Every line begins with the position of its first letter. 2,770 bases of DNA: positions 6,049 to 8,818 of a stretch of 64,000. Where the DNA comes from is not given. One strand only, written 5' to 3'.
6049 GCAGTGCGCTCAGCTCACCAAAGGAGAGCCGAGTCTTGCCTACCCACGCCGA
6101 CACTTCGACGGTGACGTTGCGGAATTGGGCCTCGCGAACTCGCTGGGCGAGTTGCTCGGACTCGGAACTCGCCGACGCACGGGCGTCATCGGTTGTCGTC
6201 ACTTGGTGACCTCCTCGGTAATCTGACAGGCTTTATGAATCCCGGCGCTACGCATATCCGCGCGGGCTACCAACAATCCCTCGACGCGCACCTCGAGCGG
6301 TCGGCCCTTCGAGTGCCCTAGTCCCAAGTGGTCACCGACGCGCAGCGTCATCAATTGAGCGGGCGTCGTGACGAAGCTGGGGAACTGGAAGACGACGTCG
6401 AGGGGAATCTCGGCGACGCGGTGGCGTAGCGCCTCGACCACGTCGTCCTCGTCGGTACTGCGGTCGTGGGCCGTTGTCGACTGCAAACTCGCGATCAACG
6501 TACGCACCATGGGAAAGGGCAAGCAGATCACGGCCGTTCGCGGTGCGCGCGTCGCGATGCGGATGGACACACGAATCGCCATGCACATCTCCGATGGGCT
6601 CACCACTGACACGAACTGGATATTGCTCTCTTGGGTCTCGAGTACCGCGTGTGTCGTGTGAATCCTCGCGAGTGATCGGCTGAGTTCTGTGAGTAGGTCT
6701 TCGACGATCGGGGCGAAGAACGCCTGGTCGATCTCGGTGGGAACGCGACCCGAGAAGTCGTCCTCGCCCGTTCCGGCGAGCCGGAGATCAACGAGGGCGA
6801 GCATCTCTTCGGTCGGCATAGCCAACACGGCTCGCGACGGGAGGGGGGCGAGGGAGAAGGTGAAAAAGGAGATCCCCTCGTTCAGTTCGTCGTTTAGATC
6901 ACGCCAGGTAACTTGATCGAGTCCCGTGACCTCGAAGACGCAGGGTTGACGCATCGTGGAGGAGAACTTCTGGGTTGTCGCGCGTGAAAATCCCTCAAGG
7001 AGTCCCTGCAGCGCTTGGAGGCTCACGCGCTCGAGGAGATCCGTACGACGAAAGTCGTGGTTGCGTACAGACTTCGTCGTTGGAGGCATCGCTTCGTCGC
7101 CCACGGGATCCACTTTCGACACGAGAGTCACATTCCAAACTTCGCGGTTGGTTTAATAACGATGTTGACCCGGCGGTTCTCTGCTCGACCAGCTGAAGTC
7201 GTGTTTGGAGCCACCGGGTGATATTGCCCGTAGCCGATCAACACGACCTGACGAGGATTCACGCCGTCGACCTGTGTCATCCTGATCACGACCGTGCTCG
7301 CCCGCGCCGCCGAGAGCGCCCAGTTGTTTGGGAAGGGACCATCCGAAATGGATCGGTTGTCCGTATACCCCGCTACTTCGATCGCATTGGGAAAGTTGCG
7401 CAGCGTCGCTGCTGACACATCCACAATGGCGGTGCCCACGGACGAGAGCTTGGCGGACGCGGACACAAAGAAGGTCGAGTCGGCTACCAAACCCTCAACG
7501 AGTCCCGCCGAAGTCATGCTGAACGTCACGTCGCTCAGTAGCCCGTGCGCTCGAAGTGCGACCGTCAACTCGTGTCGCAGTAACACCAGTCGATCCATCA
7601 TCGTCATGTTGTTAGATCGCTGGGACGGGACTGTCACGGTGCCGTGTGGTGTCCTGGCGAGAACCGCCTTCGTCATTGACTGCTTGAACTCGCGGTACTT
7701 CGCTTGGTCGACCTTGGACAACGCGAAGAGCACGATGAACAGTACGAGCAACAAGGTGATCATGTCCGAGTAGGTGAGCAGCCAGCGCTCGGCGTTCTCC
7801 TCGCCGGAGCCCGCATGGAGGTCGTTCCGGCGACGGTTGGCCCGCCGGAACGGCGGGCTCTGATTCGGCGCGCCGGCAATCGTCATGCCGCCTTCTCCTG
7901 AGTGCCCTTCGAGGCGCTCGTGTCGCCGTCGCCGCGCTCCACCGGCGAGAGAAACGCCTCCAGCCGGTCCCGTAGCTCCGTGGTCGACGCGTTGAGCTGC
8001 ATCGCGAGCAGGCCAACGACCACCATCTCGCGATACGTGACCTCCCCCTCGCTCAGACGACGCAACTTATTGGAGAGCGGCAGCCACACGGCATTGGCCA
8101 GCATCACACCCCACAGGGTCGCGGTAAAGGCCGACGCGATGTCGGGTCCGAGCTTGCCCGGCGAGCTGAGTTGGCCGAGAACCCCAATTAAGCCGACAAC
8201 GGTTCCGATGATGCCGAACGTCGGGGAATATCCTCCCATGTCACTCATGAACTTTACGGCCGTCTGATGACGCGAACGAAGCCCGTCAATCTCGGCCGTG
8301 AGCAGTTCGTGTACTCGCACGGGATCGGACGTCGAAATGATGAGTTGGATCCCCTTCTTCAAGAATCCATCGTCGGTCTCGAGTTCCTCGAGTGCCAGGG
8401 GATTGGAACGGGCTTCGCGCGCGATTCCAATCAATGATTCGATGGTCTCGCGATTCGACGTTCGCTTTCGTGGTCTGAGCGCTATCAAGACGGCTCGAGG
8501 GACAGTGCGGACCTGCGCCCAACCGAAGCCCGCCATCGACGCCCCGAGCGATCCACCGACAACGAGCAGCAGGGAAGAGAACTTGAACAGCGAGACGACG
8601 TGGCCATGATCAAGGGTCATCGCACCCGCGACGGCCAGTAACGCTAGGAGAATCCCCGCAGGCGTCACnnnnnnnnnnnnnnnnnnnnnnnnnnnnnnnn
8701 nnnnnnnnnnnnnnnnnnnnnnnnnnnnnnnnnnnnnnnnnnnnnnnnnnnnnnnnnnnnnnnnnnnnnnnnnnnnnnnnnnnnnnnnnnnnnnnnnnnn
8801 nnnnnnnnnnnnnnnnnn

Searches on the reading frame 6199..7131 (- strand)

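Call 12: search_protein_families(library=pfam, proteins=[window:6199-7131:-], max_evalue=0.00001)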
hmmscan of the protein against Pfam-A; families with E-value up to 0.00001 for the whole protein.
window:6199-7131:- (310 aa): 2 families
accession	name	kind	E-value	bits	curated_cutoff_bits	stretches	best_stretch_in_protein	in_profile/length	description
PF02154.20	FliM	-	1.7e-20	74.2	27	1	26-215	2-191/192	Flagellar motor switch protein FliM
PF01052.25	FliMN_C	-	5.2e-10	39.6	23.8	1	238-308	2-72/73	Type III flagellar switch regulator (C-ring) FliN C-term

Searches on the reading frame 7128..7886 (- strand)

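Call 12: search_protein_families(library=pfam, proteins=[window:7128-7886:-], max_evalue=0.00001)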
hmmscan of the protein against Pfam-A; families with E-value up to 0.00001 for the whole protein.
window:7128-7886:- (252 aa): 2 families
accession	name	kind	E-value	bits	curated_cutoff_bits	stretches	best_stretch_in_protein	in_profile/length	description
PF13677.11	MotB_plug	-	3.2e-19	68.7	24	1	19-74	2-57/58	Membrane MotB of proton-channel complex MotA/MotB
PF00691.25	OmpA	-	4.7e-14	53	27.2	1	139-238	1-98/98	OmpA family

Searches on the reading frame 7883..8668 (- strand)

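Call 12: search_protein_families(library=pfam, proteins=[window:7883-8668:-], max_evalue=0.00001)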
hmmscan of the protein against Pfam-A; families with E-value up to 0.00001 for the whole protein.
window:7883-8668:- (261 aa): 1 family
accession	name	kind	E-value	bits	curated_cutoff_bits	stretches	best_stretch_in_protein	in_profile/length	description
PF01618.21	MotA_ExbB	-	2.4e-27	95.6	22.9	1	98-215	5-127/127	MotA/TolQ/ExbB proton channel family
